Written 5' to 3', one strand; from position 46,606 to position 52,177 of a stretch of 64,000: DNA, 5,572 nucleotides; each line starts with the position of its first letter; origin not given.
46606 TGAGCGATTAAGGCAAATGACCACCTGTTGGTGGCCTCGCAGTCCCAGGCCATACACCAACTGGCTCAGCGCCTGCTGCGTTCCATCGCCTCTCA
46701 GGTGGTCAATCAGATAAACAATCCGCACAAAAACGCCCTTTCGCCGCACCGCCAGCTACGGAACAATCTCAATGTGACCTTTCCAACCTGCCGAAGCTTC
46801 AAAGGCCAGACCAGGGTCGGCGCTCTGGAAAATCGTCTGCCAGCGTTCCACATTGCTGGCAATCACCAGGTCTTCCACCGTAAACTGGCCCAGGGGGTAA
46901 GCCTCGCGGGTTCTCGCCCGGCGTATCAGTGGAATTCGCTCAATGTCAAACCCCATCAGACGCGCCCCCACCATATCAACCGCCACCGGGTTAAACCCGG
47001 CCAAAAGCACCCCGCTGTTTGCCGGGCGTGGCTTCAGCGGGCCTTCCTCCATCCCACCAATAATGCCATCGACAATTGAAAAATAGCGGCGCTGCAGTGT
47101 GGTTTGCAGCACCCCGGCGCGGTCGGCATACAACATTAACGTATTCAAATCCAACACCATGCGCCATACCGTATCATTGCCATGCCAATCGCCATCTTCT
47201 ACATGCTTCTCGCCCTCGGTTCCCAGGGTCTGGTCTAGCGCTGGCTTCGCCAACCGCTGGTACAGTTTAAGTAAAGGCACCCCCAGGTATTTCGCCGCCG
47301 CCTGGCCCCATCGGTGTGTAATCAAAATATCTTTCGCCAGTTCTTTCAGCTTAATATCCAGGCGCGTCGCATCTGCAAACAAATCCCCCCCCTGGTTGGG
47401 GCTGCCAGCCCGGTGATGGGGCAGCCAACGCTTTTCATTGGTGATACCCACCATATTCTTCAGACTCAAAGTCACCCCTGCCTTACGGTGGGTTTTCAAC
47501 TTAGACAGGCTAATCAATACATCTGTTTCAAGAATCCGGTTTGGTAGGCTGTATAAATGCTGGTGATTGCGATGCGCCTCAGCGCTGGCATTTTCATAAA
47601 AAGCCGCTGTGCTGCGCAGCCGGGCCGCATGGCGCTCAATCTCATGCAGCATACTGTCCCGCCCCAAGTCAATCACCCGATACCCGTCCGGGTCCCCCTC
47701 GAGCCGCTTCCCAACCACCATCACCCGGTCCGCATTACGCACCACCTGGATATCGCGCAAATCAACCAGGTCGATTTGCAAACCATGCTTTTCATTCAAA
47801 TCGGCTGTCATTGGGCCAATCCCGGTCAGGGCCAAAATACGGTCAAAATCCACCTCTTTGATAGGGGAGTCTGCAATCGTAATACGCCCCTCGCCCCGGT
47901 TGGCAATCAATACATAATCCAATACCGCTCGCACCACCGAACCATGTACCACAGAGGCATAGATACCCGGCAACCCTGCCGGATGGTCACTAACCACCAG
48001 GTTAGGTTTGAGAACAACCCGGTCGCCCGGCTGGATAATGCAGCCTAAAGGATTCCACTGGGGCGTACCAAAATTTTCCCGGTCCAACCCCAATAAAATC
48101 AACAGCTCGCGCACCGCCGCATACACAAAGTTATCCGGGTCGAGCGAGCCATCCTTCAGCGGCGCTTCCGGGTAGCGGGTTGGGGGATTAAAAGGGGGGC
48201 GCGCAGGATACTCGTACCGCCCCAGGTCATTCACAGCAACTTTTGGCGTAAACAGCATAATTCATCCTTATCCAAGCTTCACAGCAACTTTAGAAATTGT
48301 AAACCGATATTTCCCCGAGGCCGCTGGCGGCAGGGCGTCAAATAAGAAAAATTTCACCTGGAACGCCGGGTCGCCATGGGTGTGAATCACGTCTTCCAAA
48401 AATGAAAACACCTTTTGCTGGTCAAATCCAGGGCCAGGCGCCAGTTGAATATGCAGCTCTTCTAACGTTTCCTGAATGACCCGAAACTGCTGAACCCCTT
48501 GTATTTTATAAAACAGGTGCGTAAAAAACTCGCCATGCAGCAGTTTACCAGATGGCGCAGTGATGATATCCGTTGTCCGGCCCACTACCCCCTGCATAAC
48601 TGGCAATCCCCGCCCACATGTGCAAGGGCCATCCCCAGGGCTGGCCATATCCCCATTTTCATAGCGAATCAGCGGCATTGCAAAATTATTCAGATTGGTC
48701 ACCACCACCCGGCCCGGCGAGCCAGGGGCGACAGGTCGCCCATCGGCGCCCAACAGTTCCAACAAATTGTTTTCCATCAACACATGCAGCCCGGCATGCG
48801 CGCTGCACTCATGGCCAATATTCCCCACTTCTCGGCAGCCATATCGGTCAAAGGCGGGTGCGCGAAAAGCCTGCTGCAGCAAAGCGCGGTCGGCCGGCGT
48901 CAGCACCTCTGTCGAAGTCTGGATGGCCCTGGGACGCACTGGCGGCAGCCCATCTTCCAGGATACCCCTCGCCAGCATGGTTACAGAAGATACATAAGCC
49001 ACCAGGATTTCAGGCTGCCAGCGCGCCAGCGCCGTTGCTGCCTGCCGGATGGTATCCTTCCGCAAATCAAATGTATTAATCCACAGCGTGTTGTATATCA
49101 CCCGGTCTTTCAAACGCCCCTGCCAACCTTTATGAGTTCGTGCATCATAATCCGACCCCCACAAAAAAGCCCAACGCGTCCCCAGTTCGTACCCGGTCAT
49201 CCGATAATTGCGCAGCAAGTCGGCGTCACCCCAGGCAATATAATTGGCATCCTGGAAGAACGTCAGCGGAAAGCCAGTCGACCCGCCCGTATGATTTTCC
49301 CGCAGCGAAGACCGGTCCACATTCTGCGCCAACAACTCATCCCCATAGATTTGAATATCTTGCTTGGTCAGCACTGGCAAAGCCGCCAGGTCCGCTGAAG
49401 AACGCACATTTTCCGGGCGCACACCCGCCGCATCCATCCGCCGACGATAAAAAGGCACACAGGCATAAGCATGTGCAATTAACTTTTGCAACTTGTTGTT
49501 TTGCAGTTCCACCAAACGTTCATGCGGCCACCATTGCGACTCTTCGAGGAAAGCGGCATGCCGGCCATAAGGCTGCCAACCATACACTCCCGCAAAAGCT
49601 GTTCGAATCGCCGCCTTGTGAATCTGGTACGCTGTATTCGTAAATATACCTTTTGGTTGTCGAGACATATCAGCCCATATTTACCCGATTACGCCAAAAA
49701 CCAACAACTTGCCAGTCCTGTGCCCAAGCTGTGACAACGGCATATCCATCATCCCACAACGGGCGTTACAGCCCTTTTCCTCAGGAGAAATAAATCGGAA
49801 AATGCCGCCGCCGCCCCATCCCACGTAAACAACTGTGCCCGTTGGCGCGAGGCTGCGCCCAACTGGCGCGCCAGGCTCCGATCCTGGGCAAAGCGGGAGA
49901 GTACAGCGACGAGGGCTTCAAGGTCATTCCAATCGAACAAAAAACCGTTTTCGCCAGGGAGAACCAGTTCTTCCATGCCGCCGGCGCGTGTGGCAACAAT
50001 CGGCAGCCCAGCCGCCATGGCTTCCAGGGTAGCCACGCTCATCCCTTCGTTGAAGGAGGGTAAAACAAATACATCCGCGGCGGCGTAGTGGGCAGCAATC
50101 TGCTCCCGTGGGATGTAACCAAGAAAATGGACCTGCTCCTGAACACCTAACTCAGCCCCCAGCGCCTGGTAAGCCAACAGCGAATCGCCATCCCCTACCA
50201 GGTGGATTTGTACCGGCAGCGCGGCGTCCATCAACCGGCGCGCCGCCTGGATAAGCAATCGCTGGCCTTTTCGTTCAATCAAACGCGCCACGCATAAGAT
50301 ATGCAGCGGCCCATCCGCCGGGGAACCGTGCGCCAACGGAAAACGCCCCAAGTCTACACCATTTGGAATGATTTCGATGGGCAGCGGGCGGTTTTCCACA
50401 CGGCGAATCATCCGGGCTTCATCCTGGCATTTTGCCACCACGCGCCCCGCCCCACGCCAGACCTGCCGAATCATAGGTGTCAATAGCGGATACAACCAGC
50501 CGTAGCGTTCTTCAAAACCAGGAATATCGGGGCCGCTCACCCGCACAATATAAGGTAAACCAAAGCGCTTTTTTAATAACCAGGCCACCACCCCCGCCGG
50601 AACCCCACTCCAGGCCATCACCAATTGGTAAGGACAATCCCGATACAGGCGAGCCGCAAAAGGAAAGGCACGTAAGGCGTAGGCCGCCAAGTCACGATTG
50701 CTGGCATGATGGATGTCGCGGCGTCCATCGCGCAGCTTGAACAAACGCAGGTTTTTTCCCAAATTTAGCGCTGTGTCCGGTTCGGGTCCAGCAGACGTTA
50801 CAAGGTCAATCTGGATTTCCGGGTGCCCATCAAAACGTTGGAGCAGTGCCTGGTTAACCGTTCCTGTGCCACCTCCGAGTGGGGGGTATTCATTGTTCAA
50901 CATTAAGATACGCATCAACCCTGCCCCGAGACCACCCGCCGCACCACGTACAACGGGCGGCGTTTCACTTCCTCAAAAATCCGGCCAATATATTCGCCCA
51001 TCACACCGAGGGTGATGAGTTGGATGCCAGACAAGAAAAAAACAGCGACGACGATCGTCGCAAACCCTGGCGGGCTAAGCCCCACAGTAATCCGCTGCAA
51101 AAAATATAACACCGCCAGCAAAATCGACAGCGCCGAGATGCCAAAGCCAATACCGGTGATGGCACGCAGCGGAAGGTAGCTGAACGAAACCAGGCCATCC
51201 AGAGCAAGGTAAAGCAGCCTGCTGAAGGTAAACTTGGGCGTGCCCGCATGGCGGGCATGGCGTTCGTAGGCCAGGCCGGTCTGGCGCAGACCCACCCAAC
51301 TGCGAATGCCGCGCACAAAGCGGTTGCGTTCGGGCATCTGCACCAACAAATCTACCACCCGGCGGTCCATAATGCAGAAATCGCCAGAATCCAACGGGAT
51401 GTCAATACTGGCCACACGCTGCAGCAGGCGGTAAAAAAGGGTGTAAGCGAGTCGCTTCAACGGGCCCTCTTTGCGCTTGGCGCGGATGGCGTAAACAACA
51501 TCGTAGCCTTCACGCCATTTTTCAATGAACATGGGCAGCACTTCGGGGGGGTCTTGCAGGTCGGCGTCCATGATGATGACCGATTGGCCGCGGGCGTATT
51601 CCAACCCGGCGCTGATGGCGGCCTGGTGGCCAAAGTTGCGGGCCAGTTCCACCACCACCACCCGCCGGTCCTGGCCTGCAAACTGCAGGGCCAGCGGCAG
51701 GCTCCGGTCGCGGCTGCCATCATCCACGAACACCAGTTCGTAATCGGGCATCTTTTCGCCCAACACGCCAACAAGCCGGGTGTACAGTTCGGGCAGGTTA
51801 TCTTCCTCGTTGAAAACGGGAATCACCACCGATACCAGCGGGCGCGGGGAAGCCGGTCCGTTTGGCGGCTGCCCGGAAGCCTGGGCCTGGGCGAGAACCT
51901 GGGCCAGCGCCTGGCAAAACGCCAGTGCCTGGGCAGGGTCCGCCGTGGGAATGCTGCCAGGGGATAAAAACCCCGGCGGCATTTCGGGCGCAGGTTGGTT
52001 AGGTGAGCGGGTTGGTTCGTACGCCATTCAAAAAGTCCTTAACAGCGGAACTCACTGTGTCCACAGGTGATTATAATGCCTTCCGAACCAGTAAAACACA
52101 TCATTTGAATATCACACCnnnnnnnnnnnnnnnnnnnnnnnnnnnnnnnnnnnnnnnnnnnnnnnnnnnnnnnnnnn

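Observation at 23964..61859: Thirteen GT-C-like polytopic membrane proteins packed around a Wzm/Wzt export pathway in one 38-kb locus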

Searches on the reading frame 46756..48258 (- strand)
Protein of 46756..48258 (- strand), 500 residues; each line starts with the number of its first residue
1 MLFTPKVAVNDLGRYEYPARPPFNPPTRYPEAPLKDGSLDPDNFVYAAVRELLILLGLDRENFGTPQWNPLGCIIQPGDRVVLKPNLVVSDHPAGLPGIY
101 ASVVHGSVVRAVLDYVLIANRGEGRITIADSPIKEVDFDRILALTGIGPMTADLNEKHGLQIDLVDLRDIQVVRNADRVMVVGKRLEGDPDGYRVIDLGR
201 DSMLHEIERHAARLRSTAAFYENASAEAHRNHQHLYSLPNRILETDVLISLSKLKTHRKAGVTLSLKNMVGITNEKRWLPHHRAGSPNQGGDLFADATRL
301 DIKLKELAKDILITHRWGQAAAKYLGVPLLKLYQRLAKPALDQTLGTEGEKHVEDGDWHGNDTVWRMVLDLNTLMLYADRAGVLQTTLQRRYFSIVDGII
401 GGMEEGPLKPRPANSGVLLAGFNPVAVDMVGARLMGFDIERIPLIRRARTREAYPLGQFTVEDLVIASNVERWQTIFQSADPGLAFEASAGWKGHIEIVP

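Call 6: search_protein_families(library=pfam, max_evalue=0.1, proteins=[window:46756-48258:-])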
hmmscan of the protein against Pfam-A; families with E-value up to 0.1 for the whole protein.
window:46756-48258:- (500 aa): 1 family
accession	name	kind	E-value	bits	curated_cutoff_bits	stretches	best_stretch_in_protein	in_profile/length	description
PF04015.17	DUF362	-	2.4e-31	109.8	24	2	232-433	87-200/200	Domain of unknown function (DUF362)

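Call 10: search_protein_families(library=ncbifam, max_evalue=0.1, proteins=[window:46756-48258:-])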
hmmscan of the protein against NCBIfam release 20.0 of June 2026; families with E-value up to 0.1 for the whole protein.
window:46756-48258:- (500 aa): 1 family
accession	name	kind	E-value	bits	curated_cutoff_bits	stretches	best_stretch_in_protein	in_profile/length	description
NF052623.1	Npun_F2552_fam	equivalog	6.7e-14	52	500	3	229-285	120-176/314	Npun_F2552 family protein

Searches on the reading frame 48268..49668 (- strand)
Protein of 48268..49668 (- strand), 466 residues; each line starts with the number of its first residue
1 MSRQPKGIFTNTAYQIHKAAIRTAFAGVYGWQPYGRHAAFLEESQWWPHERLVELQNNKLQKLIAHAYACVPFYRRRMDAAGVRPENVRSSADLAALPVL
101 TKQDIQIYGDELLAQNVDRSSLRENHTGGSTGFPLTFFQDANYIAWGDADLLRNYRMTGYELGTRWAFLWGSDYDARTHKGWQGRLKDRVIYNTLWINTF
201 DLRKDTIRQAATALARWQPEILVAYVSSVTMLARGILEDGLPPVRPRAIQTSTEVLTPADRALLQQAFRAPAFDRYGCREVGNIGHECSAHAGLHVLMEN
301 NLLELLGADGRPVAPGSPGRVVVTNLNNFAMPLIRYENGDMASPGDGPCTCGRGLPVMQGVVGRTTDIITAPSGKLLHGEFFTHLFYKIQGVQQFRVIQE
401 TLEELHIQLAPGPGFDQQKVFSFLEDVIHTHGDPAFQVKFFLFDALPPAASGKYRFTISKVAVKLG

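Call 6: search_protein_families(library=pfam, max_evalue=0.1, proteins=[window:48268-49668:-])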
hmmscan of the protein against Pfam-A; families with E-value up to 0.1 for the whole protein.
window:48268-49668:- (466 aa): 0 families

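Call 10: search_protein_families(library=ncbifam, max_evalue=0.1, proteins=[window:48268-49668:-])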
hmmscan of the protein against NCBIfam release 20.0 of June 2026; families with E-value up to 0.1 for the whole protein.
window:48268-49668:- (466 aa): 7 families
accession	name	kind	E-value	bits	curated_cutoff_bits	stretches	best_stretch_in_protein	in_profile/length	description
NF045666.1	DVU1553_fam_AMP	equivalog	2.6e-38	131.9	300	2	206-364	170-330/331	DVU_1553 family AMP-dependent CoA ligase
NF041878.1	paak_haloarch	equivalog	4.3e-32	111.3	700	2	249-373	205-333/427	phenylacetate--CoA ligase PaaK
NF053551.1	FlxY_rubin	equivalog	4e-30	104.9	520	2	271-398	229-355/424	flexirubin biosynthesis putative acyl-CoA ligase FlxY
TIGR02155.1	PA_CoA_ligase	equivalog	4.2e-24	84.8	646.3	1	49-369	5-321/422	phenylacetate--CoA ligase PaaK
NF041217.1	BagE_FevW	exception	3.1e-17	62.7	800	1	247-372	195-318/424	bagremycin/ferroverdin synthetase BagE/FevW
TIGR03335.1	F390_ftsA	equivalog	8.7e-13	47.8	458.7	2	214-353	172-318/445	coenzyme F390 synthetase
TIGR02304.1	aden_form_hyp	equivalog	1.4e-12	47.4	251.9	1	195-413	165-379/430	F390 synthetase-related protein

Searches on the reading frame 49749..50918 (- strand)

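Call 6: search_protein_families(library=pfam, max_evalue=0.1, proteins=[window:49749-50918:-])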
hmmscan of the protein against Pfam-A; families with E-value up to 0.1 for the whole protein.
window:49749-50918:- (389 aa): 6 families
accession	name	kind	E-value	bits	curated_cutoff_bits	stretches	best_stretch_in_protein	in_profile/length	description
PF00534.26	Glycos_transf_1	-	1.1e-38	132.9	26.4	1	202-360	13-172/172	Glycosyl transferases group 1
PF13692.12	Glyco_trans_1_4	-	1.9e-36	125.9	27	1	206-346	3-142/142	Glycosyl transferases group 1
PF13579.12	Glyco_trans_4_4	-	2.2e-13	51.3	29.7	1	17-187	2-158/158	Glycosyl transferase 4-like domain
PF20706.3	GT4-conflict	-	3.9e-13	49.6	26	1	166-353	159-364/385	Family 4 Glycosyltransferase in conflict systems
PF13524.12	Glyco_trans_1_2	-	1.7e-11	44.7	25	1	220-363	3-132/144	Glycosyl transferase-like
PF13439.12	Glyco_transf_4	-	3.1e-11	44.1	28.5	1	16-192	2-170/170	Glycosyltransferase Family 4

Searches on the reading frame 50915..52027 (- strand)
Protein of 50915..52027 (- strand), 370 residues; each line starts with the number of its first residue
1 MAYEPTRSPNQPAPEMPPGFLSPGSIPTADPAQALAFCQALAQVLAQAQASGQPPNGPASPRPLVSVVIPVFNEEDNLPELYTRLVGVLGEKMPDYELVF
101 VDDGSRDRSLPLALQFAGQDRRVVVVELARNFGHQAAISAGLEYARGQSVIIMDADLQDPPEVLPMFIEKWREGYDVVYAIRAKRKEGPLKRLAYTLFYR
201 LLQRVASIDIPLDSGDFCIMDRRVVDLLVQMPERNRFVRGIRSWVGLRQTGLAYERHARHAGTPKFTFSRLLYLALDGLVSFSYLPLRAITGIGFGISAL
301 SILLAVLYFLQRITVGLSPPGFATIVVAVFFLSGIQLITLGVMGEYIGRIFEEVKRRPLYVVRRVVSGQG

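Call 6: search_protein_families(library=pfam, max_evalue=0.1, proteins=[window:50915-52027:-])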
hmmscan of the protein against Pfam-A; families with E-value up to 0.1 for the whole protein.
window:50915-52027:- (370 aa): 3 families
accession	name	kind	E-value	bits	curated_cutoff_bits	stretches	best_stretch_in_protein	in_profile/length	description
PF00535.33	Glycos_transf_2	-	7.3e-35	120.8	23.3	1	66-225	1-164/168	Glycosyl transferase family 2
PF10111.15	Glyco_tranf_2_2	-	0.0045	17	27.3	1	66-156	1-91/276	Glycosyltransferase like family 2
PF13506.12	Glyco_transf_21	-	0.0068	16.3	21.7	1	137-226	21-115/174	Glycosyl transferase family 21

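Call 10: search_protein_families(library=ncbifam, max_evalue=0.1, proteins=[window:50915-52027:-])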
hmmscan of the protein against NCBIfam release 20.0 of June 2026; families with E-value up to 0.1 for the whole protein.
window:50915-52027:- (370 aa): 24 families
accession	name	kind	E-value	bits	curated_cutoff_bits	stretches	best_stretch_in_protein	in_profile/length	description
NF047588.1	GlcsyltransPgfSStrep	equivalog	3.7e-82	276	500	1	65-363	3-303/308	glycosyltransferase PgfS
NF007986.1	PRK10714.1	equivalog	1.8e-57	194.8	529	1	65-367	8-313/316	undecaprenyl-phosphate 4-deoxy-4-formamido-L-arabinose transferase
TIGR03937.1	PgaC_IcaA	equivalog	2.7e-15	56.2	422.3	1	59-157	41-136/407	poly-beta-1,6-N-acetyl-D-glucosamine synthase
NF007482.0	PRK10073.1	equivalog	3.5e-12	46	423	1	62-164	5-103/334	glycosyltransferase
NF041875.1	EPS_EpsD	equivalog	1.3e-11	44.5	370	1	65-178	1-111/325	exopolysaccharide biosynthesis glycosyltransferase EpsD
TIGR03965.1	mycofact_glyco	equivalog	8.2e-10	38.1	280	1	39-162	51-170/467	mycofactocin biosynthesis glycosyltransferase MftF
TIGR04283.1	glyco_like_mftF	equivalog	1.5e-09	37.8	182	1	65-190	1-118/221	TIGR04283 family arsenosugar biosynthesis glycosyltransferase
NF047683.1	TeichurnBiosyTuaG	equivalog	1.5e-09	37.8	400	1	62-163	5-103/252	teichuronic acid biosynthesis protein TuaG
NF058614.1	PPMAGASynPpgS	equivalog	5e-08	32.7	370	1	66-224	3-161/226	polyprenyl-phospho-N-acetylgalactosaminyl synthase PpgS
NF050050.1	ProtGlycPglI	equivalog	1.5e-07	31.1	500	1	63-191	2-128/306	GalNAc(5)-diNAcBac-PP-undecaprenol beta-1,3-glucosyltransferase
TIGR04242.1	nodulat_NodC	equivalog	2.5e-07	30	550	1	52-169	37-154/395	chitooligosaccharide synthase NodC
NF010496.0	PRK13915.1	equivalog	1.2e-06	27.9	262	1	65-161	33-131/307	glucosyl-3-phosphoglycerate synthase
NF050819.1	PolSacchBiosHfsG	equivalog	1.1e-05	24.7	500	1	61-173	10-115/302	polysaccharide biosynthesis protein HfsG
NF053739.1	GlytfEpsEBac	equivalog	2e-05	23.7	450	1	63-156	1-92/265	glycosyltransferase EpsE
TIGR04182.1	glyco_TIGR04182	equivalog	0.00019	20.9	325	1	65-193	2-121/293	S-layer glycoprotein N-glycosyltransferase AglJ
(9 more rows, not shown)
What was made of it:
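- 50915..52027 (-): g25: polyprenyl-phosphate-sugar synthase-like GT2 (PgfS/ArnC/GtrB type) with two C-terminal TM helices. NCBIfam PgfS E 4e-82 and ArnC E 2e-57, both below the equivalog cut-offs (call 10).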
